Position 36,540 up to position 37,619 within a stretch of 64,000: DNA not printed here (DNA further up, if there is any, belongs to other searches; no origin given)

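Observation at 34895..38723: HydB-HydG-HydD sulfhydrogenase-like operon lacking the catalytic large subunit, abutting a convergent LarA-family gene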

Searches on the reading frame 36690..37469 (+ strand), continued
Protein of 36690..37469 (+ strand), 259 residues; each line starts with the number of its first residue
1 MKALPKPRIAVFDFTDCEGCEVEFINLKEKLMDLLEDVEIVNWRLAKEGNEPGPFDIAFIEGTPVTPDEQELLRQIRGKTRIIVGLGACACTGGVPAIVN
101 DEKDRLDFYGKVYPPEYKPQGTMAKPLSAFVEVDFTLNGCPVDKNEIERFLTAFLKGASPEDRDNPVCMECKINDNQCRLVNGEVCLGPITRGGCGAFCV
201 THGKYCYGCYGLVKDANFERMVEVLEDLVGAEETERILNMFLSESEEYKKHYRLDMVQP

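Call 31: search_solved_structures(query=window:36690-37466:+, max_evalue=0.001, show_alignments=2)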
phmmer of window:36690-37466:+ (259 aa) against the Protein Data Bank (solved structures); distinct sequences matched with E-value up to 0.001: 12.
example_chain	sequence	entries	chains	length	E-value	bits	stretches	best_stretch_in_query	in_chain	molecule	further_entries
9nez_A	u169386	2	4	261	8.5e-47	163.2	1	6-249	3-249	Sulfhydrogenase 1 subunit delta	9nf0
9e1j_A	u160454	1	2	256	8.6e-47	163.1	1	6-248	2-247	Sulfhydrogenase 1 subunit delta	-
9e15_A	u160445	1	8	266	9.4e-47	163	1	6-249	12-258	Sulfhydrogenase 1 subunit delta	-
5odc_E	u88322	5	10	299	3.1e-26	95.7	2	11-172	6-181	Methyl-viologen reducing hydrogenase subunit G | Methyl-viologen reducing hydrogenase, subunit G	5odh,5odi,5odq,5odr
9sfi_I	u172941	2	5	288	1.6e-20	77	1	6-214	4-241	F420-non-reducing hydrogenase small subunit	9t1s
9sw2_E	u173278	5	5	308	1.2e-19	74.2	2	8-171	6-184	F420-non-reducing hydrogenase subunit G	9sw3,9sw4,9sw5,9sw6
5xf9_C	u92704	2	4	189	1.4e-14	57.5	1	6-161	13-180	NAD-reducing hydrogenase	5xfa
7t2r_E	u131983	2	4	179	8.3e-12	48.4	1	5-160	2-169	NiFe hydrogenase small subunit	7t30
9r51_C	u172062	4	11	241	1.4e-10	44.4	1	9-202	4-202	F420-reducing [NiFe]-hydrogenase from Methanothermococcus thermolithotrophicus subunit gam | F420-reducing [NiFe]-hydrogenase from Methanothermococcus thermolit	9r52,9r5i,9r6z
3zfs_B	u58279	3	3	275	1.7e-07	34.3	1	5-201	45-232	F420-REDUCING HYDROGENASE, SUBUNIT GAMMA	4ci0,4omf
6qii_G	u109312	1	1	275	3.3e-07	33.3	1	8-148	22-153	Coenzyme F420 hydrogenase subunit gamma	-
6qgr_G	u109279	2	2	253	5.4e-07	32.6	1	9-148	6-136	Coenzyme F420 hydrogenase subunit gamma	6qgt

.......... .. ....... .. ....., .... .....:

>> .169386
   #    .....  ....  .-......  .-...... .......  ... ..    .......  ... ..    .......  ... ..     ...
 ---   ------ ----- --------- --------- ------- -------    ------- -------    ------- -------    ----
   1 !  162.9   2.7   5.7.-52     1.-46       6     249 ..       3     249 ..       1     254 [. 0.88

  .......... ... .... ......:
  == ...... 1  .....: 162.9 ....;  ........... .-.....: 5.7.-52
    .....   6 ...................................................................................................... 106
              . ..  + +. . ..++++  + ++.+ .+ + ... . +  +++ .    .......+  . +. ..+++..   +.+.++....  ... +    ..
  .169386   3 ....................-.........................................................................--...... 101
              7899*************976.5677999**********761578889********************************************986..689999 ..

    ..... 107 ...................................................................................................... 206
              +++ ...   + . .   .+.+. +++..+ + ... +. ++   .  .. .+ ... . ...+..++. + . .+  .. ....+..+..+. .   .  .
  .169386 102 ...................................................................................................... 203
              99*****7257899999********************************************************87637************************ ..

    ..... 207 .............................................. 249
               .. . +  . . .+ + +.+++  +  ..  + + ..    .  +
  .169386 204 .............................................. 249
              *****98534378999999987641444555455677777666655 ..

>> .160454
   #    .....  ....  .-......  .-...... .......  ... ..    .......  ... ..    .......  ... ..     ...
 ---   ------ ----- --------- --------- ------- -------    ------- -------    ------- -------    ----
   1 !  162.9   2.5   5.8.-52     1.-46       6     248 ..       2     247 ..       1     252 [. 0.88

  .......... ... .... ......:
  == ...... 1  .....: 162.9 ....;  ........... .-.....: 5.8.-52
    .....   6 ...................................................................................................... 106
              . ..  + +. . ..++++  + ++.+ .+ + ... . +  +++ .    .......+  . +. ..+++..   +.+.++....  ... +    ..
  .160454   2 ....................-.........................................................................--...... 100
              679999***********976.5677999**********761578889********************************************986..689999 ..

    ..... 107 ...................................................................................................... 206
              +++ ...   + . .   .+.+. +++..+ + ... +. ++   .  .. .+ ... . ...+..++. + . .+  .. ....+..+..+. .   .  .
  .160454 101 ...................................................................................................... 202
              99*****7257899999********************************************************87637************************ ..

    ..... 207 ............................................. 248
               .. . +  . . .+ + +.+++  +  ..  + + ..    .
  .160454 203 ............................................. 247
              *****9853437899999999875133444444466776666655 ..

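Call 46: search_solved_structures(query=P0122, max_evalue=1e-10)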
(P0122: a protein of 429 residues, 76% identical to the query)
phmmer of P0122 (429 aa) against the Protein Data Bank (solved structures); distinct sequences matched with E-value up to 1e-10: 65 (the best 60 are shown).
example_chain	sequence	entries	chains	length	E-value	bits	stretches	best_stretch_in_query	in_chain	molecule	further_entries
9e15_B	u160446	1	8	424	4.8e-70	240.2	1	7-429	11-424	Sulfhydrogenase 1 subunit alpha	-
9e1j_B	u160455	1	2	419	4.8e-70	240.2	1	7-429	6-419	Sulfhydrogenase 1 subunit alpha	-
9nez_D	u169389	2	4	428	4.9e-70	240.1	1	7-429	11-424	Sulfhydrogenase 1 subunit alpha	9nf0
5yxy_A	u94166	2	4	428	4.8e-67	230.3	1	7-429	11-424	Cytosolic NiFe-hydrogenase, alpha subunit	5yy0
5odc_F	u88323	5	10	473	7.6e-49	170.3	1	9-429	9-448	Methyl-viologen reducing hydrogenase subunit A | Methyl-viologen reducing hydrogenase, subunit A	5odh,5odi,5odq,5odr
9sfi_g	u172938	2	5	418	2.7e-47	165.3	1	7-392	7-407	Coenzyme F420-reducing hydrogenase, alpha subunit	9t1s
9sw2_F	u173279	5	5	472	1.4e-44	156.3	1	8-429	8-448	F420-non-reducing hydrogenase subunit A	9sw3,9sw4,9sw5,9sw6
7t2r_D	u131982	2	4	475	9.7e-44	153.5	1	9-429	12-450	NiFe hydrogenase large subunit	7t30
5xf9_D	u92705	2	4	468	7.6e-36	127.5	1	9-429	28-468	NAD-reducing hydrogenase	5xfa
4ci0_A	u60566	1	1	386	4.2e-24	88.8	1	36-163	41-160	F420-REDUCING HYDROGENASE, SUBUNIT ALPHA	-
3zfs_A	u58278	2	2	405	5e-24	88.6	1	36-163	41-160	F420-REDUCING HYDROGENASE, SUBUNIT ALPHA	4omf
5jsu_B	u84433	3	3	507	1.5e-23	87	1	9-171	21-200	Periplasmic [NiFeSe] hydrogenase, large subunit, selenocysteine-containing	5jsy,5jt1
9r51_A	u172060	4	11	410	1.1e-22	84.2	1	35-164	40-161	F420-reducing [NiFe]-hydrogenase from Methanothermococcus thermolithotrophicus subunit alp | F420-reducing [NiFe]-hydrogenase from Methanothermococcus thermolit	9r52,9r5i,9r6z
6z8m_B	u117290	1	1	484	1.5e-22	83.7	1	9-171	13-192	Periplasmic [NiFeSe] hydrogenase, large subunit, selenocysteine-containing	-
6ruc_B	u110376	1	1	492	1.7e-22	83.6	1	9-171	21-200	Periplasmic [NiFeSe] hydrogenase, large subunit, selenocysteine-containing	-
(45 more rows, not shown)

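Call 47: search_protein_families(library=pfam, proteins=[L006:2238-2588:+, L006:2591-2848:+, L006:1-450:+, L006:511-792:-, L009:3776-3973:+, P0122], max_evalue=0.01)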
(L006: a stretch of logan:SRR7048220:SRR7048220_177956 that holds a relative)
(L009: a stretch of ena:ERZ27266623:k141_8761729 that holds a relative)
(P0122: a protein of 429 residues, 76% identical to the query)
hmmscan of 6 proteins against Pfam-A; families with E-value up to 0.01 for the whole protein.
L006:2238-2588:+ (117 aa): 0 families

L006:2591-2848:+ (86 aa): 1 family
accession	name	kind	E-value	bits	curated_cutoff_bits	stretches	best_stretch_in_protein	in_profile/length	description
PF01455.23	HupF_HypC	-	2.5e-21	76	28.5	1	15-79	1-65/65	HupF/HypC family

L006:1-450:+ (150 aa): 1 family
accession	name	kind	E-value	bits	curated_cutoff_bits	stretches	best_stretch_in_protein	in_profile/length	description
PF01925.25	TauE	-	1.8e-19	70.8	32.6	1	29-142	122-235/237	Sulfite exporter TauE/SafE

L006:511-792:- (94 aa): 0 families

L009:3776-3973:+ (66 aa): 0 families

P0122 (429 aa): 1 family
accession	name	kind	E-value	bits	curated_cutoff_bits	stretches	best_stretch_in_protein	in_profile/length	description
PF00374.24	NiFeSe_Hases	-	1.7e-33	116.8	25.8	2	36-122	1-87/508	Nickel-dependent hydrogenase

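Call 54: find_encoding_contigs(protein=P0003, flank=3000, max_places=3)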
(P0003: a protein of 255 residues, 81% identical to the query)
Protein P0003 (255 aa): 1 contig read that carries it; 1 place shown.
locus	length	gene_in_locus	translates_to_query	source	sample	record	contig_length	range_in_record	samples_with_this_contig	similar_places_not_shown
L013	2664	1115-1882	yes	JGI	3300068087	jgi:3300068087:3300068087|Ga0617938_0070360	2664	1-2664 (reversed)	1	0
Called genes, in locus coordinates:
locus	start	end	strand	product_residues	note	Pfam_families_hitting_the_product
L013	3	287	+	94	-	?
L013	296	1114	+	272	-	PF00175:NAD_binding_1, PF10418:DHODB_Fe-S_bind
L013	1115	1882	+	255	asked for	PF01058:Oxidored_q6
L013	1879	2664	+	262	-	?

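Call 55: find_encoding_contigs(protein=P0006, flank=4000, max_places=3)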
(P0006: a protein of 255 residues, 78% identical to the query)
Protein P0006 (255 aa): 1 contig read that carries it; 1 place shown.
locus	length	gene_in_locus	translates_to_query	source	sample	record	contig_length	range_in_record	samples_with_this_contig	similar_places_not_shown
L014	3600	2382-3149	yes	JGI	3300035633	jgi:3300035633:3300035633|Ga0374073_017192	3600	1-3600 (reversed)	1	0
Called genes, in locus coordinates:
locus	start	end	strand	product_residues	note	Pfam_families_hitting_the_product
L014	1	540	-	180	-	?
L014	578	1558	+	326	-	PF12838:Fer4_7 (faint), PF13484:Fer4_16 (faint), PF13534:Fer4_17 (faint), PF13746:Fer4_18 (faint), PF14697:Fer4_21 (faint), PF25160:LdpA_Fe-S-bd (faint), PF13183:Fer4_8 (weak), PF17179:Fer4_22, +1 more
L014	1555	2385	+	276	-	PF00175:NAD_binding_1, PF10418:DHODB_Fe-S_bind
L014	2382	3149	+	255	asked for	PF01058:Oxidored_q6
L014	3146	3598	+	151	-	?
